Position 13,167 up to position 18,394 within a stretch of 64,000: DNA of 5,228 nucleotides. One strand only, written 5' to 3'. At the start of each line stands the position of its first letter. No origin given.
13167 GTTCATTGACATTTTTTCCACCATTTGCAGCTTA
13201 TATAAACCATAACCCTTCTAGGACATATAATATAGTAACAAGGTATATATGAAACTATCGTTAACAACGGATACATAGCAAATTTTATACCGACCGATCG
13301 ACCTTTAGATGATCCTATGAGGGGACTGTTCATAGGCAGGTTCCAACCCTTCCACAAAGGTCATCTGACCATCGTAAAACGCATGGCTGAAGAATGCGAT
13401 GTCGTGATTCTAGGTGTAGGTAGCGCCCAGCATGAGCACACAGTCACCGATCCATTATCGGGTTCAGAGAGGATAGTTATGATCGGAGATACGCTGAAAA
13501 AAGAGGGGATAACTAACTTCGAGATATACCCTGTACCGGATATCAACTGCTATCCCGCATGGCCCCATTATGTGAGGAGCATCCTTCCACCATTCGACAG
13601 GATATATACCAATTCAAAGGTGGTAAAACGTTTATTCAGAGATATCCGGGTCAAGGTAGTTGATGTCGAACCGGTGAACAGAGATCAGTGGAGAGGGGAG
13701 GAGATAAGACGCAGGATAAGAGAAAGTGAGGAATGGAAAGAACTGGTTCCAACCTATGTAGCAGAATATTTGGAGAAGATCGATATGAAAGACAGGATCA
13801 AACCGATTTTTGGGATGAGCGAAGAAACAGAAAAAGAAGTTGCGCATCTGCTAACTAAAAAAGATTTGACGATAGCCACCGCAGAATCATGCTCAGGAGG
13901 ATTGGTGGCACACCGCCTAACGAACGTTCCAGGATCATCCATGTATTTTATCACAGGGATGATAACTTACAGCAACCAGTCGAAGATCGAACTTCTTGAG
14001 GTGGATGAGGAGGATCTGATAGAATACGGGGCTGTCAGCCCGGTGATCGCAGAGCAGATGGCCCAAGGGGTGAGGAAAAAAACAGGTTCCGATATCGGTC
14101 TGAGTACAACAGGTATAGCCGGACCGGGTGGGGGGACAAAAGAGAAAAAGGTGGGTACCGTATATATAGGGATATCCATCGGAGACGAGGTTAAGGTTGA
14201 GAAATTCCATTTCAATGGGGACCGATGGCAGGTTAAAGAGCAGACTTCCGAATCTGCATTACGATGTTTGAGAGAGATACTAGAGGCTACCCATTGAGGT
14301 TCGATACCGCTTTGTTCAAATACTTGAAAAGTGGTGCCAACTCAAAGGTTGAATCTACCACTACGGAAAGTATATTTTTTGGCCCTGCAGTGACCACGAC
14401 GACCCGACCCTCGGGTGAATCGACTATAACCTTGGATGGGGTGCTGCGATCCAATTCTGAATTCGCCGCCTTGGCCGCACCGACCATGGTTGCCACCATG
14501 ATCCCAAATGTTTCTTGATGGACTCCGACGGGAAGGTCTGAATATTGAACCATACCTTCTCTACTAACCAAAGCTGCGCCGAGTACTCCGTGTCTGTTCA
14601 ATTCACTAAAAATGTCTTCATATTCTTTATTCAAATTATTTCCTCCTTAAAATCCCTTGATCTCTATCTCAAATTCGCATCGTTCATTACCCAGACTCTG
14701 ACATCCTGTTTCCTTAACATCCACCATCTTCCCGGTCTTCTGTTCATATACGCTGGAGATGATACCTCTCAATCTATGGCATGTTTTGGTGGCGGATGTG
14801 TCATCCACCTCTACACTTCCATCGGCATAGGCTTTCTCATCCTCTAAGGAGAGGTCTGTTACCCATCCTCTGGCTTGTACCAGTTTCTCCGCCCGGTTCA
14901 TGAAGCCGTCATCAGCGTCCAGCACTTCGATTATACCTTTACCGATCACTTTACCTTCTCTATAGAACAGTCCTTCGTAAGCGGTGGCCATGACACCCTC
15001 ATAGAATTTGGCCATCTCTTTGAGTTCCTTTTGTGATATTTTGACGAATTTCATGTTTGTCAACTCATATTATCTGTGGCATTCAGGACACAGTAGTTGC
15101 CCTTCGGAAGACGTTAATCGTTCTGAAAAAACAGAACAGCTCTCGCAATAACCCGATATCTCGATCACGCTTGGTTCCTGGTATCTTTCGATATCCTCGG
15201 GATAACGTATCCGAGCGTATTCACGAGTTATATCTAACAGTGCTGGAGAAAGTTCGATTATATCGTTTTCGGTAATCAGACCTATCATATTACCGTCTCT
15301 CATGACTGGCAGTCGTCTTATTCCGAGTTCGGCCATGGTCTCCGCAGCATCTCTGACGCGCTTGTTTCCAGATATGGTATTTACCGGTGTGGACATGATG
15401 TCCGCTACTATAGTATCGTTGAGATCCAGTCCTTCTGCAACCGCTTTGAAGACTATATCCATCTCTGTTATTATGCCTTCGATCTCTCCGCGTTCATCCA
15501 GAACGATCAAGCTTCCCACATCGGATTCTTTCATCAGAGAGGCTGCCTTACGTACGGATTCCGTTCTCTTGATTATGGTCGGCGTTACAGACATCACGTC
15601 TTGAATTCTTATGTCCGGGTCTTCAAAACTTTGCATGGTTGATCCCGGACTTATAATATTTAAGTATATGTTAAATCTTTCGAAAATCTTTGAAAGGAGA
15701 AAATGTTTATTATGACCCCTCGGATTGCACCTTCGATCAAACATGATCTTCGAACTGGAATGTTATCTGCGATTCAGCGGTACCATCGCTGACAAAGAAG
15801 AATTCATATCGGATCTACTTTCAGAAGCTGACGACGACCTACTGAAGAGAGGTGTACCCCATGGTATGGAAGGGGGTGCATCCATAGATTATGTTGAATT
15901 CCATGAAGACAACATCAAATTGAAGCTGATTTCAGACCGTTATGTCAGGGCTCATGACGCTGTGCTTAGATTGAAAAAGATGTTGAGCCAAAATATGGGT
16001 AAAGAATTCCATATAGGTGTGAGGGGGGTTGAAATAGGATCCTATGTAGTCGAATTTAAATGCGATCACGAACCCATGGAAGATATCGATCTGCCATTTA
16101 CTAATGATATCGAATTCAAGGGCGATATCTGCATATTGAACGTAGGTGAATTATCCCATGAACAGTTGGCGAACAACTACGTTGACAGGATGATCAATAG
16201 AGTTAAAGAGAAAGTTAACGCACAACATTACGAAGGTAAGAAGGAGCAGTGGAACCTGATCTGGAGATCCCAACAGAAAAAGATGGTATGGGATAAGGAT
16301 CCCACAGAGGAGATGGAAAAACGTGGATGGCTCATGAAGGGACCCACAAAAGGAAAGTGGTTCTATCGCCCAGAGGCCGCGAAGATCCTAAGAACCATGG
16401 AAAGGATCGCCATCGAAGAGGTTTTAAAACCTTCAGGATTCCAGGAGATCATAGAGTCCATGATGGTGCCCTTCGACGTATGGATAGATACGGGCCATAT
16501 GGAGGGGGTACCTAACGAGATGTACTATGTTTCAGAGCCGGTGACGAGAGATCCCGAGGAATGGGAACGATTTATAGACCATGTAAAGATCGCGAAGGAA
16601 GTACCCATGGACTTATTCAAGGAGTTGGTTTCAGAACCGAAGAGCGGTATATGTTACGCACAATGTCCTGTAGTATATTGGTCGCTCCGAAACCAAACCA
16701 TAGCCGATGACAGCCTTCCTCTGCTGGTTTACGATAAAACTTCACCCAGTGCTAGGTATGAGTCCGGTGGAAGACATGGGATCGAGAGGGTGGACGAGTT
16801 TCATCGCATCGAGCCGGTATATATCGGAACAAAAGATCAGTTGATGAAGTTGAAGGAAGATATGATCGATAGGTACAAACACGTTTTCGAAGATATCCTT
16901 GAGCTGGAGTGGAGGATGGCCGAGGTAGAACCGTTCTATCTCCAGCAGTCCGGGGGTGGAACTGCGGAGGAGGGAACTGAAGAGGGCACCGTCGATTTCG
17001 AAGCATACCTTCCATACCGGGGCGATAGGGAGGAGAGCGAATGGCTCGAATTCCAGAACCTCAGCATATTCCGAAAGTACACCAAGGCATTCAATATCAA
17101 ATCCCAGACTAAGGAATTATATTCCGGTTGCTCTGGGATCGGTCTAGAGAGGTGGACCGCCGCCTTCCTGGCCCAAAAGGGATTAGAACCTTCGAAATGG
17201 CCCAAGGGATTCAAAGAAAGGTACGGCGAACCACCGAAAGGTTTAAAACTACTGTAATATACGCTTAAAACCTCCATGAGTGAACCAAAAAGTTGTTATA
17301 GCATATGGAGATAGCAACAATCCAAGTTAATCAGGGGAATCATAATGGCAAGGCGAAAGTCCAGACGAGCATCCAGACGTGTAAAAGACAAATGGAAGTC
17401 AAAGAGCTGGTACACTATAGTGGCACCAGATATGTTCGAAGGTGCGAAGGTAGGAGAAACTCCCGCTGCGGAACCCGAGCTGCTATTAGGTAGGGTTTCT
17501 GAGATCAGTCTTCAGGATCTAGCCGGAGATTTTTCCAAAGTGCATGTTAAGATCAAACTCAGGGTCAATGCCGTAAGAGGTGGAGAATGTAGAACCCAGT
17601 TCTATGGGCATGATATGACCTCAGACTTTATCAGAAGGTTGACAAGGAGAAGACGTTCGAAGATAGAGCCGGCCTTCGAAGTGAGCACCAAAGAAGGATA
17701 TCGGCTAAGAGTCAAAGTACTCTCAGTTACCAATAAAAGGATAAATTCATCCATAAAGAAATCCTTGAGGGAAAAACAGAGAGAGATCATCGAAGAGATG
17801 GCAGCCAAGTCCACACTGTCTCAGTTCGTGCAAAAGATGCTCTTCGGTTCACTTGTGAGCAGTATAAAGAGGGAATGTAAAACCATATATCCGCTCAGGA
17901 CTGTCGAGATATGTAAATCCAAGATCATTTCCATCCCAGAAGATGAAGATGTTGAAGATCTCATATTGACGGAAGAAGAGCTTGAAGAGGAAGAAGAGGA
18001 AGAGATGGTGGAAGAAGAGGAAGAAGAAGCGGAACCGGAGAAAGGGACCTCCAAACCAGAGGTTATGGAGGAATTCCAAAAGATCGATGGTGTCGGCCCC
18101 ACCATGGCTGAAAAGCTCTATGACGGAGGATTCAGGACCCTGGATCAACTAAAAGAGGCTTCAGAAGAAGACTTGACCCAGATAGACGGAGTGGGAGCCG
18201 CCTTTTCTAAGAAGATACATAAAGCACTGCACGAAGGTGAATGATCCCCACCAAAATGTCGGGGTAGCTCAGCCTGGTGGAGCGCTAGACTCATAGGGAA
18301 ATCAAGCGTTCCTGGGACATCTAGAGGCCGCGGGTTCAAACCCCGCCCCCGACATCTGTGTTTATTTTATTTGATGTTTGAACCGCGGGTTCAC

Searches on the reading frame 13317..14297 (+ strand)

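Call 71: search_protein_families(library=pfam, proteins=[window:13317-14297:+], max_evalue=0.00001)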
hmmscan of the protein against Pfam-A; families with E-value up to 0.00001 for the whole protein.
window:13317-14297:+ (326 aa): 2 families
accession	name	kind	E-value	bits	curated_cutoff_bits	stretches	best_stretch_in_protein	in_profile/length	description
PF02464.23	CinA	-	5.2e-57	192.3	23.5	1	169-321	2-154/155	Competence-damaged protein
PF01467.32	CTP_transf_like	-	2.9e-12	47.3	21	1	4-114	1-114/133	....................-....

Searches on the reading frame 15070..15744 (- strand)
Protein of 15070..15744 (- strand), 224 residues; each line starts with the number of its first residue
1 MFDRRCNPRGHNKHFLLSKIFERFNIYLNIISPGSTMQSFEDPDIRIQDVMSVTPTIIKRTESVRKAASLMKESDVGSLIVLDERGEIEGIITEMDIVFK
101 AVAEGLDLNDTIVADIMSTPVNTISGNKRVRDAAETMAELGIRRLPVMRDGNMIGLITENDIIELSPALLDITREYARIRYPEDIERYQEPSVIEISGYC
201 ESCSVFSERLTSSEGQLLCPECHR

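Call 71: search_protein_families(library=pfam, proteins=[window:15070-15744:-], max_evalue=0.00001)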
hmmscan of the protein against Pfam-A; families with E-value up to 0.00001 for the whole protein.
window:15070-15744:- (224 aa): 1 family
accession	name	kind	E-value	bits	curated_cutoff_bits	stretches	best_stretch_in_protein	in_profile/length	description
PF00571.33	CBS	-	1.9e-24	86.2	24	2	113-165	1-54/57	CBS domain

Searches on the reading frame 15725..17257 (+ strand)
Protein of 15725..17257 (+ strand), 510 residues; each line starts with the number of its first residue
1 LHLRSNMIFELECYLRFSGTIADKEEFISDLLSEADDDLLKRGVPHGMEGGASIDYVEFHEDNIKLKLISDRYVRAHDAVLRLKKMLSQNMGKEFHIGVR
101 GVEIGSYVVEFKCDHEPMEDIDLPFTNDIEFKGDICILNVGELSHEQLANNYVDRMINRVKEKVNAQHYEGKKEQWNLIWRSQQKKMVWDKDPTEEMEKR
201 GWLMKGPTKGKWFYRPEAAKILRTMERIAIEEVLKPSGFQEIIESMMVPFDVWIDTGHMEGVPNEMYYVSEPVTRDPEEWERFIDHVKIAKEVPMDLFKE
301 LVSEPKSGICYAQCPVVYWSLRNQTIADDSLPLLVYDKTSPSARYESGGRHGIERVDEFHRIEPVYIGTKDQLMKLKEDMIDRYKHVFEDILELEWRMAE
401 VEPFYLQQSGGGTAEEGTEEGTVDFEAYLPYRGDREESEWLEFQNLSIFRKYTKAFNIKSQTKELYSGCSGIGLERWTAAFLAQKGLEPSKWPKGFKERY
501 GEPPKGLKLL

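Call 71: search_protein_families(library=pfam, proteins=[window:15725-17257:+], max_evalue=0.00001)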
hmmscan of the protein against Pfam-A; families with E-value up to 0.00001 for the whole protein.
window:15725-17257:+ (510 aa): 2 families
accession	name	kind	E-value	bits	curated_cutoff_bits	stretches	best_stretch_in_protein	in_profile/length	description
PF18490.6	tRNA_bind_4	-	2.2e-41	141.9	25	1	7-166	1-161/162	tRNA-binding domain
PF00587.30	tRNA-synt_2b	-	1.9e-07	31.8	29.3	1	314-484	18-178/179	tRNA synthetase class II core domain (G, H, P, S and T)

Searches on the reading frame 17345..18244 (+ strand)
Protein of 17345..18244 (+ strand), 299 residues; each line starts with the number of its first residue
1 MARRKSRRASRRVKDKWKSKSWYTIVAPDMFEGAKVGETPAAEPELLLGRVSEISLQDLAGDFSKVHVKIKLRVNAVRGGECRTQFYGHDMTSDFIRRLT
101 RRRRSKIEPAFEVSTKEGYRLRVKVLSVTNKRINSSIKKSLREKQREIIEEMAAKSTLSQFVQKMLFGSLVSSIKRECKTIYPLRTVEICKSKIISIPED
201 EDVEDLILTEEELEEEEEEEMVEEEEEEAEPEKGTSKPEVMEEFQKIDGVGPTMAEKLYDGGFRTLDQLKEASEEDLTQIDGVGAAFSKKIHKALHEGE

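Call 71: search_protein_families(library=pfam, proteins=[window:17345-18244:+], max_evalue=0.00001)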
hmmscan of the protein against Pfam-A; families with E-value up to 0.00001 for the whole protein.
window:17345-18244:+ (299 aa): 5 families
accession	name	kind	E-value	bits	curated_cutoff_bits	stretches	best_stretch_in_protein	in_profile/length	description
PF01015.23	Ribosomal_S3Ae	-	1.4e-70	237.2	29.3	1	10-198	3-191/191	Ribosomal S3Ae family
PF14520.12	HHH_5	-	6.9e-13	49.3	27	1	242-296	2-56/57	Helix-hairpin-helix domain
PF10391.15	DNA_pol_lambd_f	-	7.6e-10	38.9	29.8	1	243-279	2-38/51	Fingers domain of DNA polymerase lambda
PF12826.13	HHH_2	-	1.6e-08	35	27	1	247-295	8-55/64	Helix-hairpin-helix motif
PF00633.29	HHH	-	1.9e-08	34.1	24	0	241-259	10-28/30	Helix-hairpin-helix motif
